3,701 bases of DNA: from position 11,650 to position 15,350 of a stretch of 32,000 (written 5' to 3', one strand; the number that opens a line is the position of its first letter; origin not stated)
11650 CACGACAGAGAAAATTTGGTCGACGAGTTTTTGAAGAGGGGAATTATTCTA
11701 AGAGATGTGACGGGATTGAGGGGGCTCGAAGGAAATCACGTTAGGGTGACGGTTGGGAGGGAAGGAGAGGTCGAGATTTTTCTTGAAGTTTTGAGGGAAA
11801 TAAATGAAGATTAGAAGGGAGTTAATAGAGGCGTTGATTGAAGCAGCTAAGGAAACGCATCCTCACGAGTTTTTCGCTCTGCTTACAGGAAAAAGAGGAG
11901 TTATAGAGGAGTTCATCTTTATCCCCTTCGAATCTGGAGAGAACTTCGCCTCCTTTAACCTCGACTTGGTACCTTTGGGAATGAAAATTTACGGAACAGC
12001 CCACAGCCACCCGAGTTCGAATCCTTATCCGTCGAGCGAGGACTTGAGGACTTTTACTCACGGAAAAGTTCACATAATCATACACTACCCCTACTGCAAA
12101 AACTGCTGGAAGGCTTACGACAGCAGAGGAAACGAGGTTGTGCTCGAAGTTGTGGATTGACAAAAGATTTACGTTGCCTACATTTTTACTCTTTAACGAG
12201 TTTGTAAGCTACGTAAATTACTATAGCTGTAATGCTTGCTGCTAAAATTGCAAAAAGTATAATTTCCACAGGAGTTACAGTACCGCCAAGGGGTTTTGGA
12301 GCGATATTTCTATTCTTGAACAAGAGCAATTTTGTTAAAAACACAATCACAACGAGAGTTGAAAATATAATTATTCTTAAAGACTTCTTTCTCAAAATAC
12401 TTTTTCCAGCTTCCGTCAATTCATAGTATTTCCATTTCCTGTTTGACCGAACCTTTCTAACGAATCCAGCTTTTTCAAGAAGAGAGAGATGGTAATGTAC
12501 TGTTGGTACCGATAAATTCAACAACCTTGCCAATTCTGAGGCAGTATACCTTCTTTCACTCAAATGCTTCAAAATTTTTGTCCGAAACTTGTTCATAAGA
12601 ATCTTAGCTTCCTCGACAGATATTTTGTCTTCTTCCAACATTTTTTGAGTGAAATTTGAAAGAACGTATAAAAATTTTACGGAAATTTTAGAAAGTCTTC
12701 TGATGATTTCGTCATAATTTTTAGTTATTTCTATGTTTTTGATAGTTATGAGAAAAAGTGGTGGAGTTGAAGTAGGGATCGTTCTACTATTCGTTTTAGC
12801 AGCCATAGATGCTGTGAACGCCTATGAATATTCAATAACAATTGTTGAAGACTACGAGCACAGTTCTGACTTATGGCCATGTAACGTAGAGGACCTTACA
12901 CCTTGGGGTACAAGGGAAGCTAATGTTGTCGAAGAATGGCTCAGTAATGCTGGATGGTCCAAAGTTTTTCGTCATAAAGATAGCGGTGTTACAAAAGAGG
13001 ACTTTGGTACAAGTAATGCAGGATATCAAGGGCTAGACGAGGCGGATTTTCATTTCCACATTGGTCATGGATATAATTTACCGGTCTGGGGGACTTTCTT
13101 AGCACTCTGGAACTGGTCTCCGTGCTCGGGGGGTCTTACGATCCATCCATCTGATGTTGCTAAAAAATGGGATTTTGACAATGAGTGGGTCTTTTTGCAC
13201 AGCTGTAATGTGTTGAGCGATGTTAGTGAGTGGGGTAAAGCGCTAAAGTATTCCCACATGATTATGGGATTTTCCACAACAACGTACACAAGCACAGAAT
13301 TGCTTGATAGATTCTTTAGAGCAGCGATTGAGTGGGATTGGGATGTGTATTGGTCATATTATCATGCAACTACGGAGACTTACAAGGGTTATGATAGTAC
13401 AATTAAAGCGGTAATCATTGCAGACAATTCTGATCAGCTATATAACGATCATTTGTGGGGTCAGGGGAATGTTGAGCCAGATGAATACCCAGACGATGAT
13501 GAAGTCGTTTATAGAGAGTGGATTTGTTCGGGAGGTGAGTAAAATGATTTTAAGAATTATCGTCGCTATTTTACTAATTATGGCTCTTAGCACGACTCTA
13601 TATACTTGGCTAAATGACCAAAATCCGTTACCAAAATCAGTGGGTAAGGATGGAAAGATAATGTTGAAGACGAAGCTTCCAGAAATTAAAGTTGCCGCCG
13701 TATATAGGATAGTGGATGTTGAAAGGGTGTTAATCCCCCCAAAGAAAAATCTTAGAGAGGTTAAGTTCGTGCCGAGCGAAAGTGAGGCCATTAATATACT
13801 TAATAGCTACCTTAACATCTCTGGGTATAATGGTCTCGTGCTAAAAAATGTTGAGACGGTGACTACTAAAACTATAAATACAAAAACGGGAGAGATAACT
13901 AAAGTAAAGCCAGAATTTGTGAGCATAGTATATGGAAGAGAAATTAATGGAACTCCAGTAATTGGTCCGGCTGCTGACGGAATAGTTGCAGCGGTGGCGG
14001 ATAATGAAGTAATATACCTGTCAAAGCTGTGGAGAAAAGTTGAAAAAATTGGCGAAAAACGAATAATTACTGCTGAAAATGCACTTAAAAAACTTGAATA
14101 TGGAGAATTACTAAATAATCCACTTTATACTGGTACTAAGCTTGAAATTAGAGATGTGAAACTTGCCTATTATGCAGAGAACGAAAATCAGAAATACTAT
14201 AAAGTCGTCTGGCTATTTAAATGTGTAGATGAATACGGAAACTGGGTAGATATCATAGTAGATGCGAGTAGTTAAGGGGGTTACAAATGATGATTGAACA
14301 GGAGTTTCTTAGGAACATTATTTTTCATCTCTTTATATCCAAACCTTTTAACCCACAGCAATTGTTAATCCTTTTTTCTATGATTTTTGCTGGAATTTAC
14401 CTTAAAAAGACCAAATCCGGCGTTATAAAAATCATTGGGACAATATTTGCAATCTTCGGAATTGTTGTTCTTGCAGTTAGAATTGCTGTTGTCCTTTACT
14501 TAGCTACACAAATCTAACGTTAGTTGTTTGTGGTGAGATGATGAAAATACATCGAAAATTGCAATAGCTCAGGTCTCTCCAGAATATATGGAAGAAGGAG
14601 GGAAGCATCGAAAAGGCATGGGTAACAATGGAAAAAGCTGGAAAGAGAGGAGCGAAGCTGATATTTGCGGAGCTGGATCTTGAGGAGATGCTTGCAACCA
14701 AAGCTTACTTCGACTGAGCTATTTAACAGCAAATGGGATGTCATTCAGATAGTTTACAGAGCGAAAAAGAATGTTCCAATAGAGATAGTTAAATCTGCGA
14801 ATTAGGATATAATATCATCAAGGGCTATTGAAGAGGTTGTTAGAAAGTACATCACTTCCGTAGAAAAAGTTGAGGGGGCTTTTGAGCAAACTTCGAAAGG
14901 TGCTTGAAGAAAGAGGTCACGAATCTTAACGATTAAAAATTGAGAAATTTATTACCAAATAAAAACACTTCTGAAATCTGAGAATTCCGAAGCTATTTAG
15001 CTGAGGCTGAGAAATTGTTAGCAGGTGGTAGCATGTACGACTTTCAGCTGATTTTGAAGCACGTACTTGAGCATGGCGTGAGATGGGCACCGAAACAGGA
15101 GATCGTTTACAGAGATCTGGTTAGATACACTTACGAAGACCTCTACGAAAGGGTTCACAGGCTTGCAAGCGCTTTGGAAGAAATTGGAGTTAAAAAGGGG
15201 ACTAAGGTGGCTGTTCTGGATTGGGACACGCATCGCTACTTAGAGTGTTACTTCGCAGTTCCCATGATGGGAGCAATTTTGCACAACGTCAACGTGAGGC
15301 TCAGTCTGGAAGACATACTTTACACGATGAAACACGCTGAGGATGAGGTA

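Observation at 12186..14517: Candidate undescribed module: membrane-tethered wHTH regulator divergent from a secreted peptidase-like / PepSY-like / miniprotein operon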

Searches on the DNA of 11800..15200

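Call 56: search_rna_families(source=window, start=11800, end=15200, threshold=evalue, max_evalue=1)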
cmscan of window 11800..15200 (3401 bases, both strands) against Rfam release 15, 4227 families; matches with E-value up to 1: 0.
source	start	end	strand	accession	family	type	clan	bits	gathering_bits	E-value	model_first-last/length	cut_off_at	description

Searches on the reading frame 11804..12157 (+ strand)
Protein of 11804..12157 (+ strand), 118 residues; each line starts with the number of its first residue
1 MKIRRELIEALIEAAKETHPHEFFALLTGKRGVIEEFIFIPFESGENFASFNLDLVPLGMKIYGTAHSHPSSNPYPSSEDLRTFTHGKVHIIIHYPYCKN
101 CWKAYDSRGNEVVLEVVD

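Call 61: search_protein_families(library=pfam, proteins=[window:11804-12157:+], max_evalue=0.01)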
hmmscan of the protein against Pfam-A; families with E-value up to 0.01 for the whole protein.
window:11804-12157:+ (118 aa): 1 family
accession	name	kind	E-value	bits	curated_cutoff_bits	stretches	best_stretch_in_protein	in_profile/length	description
PF14464.11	Prok-JAB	-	1e-13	51.6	25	1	6-95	3-102/114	Prokaryotic homologs of the JAB domain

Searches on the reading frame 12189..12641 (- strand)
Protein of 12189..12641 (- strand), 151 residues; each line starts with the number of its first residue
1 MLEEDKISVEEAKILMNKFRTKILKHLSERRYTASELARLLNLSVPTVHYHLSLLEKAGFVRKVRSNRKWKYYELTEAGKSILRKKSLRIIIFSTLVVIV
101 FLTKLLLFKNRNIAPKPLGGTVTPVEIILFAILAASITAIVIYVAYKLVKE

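Call 4: search_protein_families(library=pfam, proteins=[window:12189-12641:-], max_evalue=1)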
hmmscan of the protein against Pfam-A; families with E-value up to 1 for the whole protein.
seq(151 aa): 59 families (the best 25 are shown)
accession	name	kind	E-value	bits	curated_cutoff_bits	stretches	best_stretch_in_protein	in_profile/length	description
PF01022.26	HTH_5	-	9e-13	48.3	22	1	20-63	4-47/47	Bacterial regulatory protein, arsR family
PF12840.13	HTH_20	-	1.7e-11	44.4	27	1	17-64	3-51/51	Helix-turn-helix domain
PF13412.12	HTH_24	-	3.7e-10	39.6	21.9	1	16-62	1-48/48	Winged helix-turn-helix DNA-binding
PF25213.1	HVO_A0261_N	-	2.3e-07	31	35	1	20-84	13-72/86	HVO_A0261 N-terminal domain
PF09339.16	HTH_IclR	-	5.4e-07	29.7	22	1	23-64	8-51/52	IclR helix-turn-helix domain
PF22746.1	SHOCT-like_DUF2089-C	-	4.1e-06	26.6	27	1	1-21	9-29/32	SHOCT-like domain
PF12802.13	MarR_2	-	4.3e-06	27.2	27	1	32-67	21-56/61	MarR family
PF08279.18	HTH_11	-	1.8e-05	24.9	25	1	21-62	3-44/55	HTH domain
PF14947.12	HTH_45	-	2.4e-05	24.7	25.5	1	22-85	10-68/77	Winged helix-turn-helix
PF08461.16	HTH_12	-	3.5e-05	24.1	21.4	1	22-82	2-65/66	Ribonuclease R winged-helix domain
PF01047.28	MarR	-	3.5e-05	24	24.6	1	32-67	18-53/59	MarR family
PF25212.1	HVO_A0114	-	5e-05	23.5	27.6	1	8-69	12-74/84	HVO_A0114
PF21476.4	PF0610-like_N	-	5.6e-05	23.7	33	1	20-57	3-40/50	PF0610-like, N-terminal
PF13463.12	HTH_27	-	9e-05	23.1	22.2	1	23-79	8-68/68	Winged helix DNA-binding domain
PF01978.25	TrmB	-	0.00015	22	25.6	1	27-72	18-62/68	Sugar-specific transcriptional regulator TrmB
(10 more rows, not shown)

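Call 5: search_protein_families(library=ncbifam, proteins=[window:12189-12641:-], max_evalue=1)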
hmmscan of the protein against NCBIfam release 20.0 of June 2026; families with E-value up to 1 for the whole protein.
seq(151 aa): 37 families (the best 25 are shown)
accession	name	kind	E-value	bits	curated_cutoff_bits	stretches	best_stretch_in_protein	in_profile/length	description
NF033789.1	repress_SdpR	subfamily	1.6e-11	43.9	100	1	13-76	3-65/79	autorepressor SdpR family transcription factor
NF033788.1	HTH_metalloreg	subfamily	1.7e-11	43.8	55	1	13-77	6-70/77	metalloregulator ArsR/SmtB family transcription factor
NF053610.1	Sso10a_fam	subfamily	1.1e-06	28.6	60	1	22-83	9-64/64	Sso10a family chromatin protein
NF040642.1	sulf_sens_BigR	equivalog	1.8e-06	27.9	155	1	12-80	14-81/95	sulfite-sensing transcriptional repressor BigR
NF045707.1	Dbac_1936_reg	equivalog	3e-06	27.2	115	1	12-77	11-75/99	ArsR/SmtB-type metalloregulator TsoR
NF053602.1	Phr_regulator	exception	3.2e-06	26.8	320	1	14-76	8-74/191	heat shock transcription regulator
TIGR01884.1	cas_HTH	subfamily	1.4e-05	24.6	60.2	1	16-79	140-202/202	CRISPR-associated CARF protein Csa3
NF047906.1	CdPbTransRegCmtR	equivalog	1.7e-05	24.6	150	1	14-78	17-80/104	Cd(II)/Pb(II)-sensing metalloregulatory transcriptional regulator CmtR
NF004170.0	PRK05638.1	equivalog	3.1e-05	22.7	421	1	19-84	372-439/442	threonine synthase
NF038251.1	AdcR_fam_Zn_TF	equivalog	7.2e-05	23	175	1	19-84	37-104/143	zinc-dependent MarR family transcriptional regulator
NF041413.1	ArsR_Rv2640c_fam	equivalog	0.00013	22.3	155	1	13-67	37-94/118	Rv2640c family ArsR-like transcriptional regulator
NF053755.1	MsvR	equivalog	0.00017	21.4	220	1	11-75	6-72/236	transcriptional factor MsvR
NF050133.1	TransRegFabT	equivalog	0.0004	20.7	200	1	29-84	41-98/138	fatty acid biosynthesis transcriptional regulator FabT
TIGR02944.1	suf_reg_Xantho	equivalog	0.00043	20.7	110.65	1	23-80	17-72/130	SUF system Fe-S cluster assembly regulator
NF040939.2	trans_reg_lrs14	equivalog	0.00061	19.8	90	1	21-69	24-74/103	Lrs14 family HTH-type transcriptional regulator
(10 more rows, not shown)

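Call 44: find_related_loci(query=A4, collection=metagenome_contigs, flank=5000)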
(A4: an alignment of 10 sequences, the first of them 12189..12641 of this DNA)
Query A4 (151 aa) in metagenome_contigs; peptide patterns used: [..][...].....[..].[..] (x = any residue, [..] = any of these).
600 stretches matched a pattern (row limit reached: there are more); 123 encode a relative of the query (tblastn E <= 1e-3); the best 80 are kept; 80 distinct loci.
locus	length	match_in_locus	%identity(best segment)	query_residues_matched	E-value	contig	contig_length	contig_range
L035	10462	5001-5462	58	1-151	2e-50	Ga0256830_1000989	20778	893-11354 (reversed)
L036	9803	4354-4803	43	1-151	2e-33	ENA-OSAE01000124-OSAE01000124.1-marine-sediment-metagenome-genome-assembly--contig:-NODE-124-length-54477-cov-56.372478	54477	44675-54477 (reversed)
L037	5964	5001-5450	43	1-151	2e-33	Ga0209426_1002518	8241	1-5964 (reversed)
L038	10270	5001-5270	50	3-92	9e-24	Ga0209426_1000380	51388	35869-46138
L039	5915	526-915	45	4-125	6e-23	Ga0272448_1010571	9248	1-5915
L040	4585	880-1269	44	4-125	2e-22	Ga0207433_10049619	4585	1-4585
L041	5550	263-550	51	6-100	4e-22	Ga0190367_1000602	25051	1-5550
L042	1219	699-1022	49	6-111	3e-22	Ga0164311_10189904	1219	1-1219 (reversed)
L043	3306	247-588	42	4-108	3e-21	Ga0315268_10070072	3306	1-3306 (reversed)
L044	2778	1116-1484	43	1-114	3e-21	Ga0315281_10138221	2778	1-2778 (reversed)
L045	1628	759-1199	33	2-147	2e-20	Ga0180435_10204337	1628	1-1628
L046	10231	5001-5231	48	20-96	2e-20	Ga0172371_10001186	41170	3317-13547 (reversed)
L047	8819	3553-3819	51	13-100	4e-20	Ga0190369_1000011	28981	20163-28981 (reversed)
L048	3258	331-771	36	10-148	8e-20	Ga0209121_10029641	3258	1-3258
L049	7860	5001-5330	37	2-108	4e-19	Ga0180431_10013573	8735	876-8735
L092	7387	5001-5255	45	20-102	5e-16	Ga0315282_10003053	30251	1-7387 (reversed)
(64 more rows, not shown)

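Call 61: search_protein_families(library=pfam, proteins=[L092:4152-4916:+], max_evalue=0.01)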
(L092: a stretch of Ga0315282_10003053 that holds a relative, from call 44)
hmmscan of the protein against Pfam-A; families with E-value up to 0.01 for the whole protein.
L092:4152-4916:+ (255 aa): 2 families
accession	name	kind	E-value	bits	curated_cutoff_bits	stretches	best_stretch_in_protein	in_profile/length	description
PF04402.19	SIMPL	-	1.4e-47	163.1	25.2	1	43-253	1-205/205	Protein of unknown function (DUF541)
PF21827.1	New_glue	-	0.006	16.7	31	0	9-75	4-65/94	New glue protein family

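Call 67: search_protein_families(library=padloc, proteins=[window:12189-12641:-], max_evalue=0.1)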
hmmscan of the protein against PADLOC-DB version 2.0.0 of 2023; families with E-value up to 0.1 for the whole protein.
window:12189-12641:- (151 aa): 27 families (the best 25 are shown)
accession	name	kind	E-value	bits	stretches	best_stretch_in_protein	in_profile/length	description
PDLC01438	Csa3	-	3.4e-13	48.3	1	8-89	138-215/305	"CAS-I,CAS-II,CAS-III,CAS-IV,CAS-V,CAS-VI; associated_signaling"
PDLC01720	Csa3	-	8.3e-11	40.4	1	12-85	19-94/118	Csa3_1_CAS-I-II-III-IV-V-VI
PDLC01044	Csa3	-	4.5e-09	34.5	1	17-83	135-194/194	Type I-A associated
PDLC01879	CARF3--CARF_TM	-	2e-08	32.2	1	16-85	154-219/222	-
PDLC01863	CARF3--CARF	-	2.8e-08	31.7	1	4-82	105-180/182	-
PDLC01434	CasR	-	1.1e-07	29.9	1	3-83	113-190/191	"CAS-I,CAS-II,CAS-III,CAS-IV,CAS-V,CAS-VI; associated_signaling"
PDLC01848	CARF3--CARF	-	4.7e-07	27.7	1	14-83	133-193/197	-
PDLC01268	CasR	-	4.8e-06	24.7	1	5-77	111-178/179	"CAS-I,CAS-II,CAS-III,CAS-IV,CAS-V,CAS-VI; associated_signaling"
PDLC01850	CARF3--CARF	-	1.2e-05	23.3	1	9-83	133-208/209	-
PDLC02976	WH_III-A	-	3.2e-05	22.6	1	29-95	16-76/104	-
PDLC01866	CARF3--CARF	-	3.4e-05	21.9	1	17-83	138-204/207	-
PDLC01858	CARF3--CARF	-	3.6e-05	21.8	1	5-67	133-193/204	-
PDLC04368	PDC-M05A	-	4.2e-05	21.5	1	12-72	7-70/201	-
PDLC01867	CARF3--CARF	-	4.7e-05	21.4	1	16-69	141-194/200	-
PDLC01870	CARF3--CARF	-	5.5e-05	21.1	1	21-89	139-208/228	-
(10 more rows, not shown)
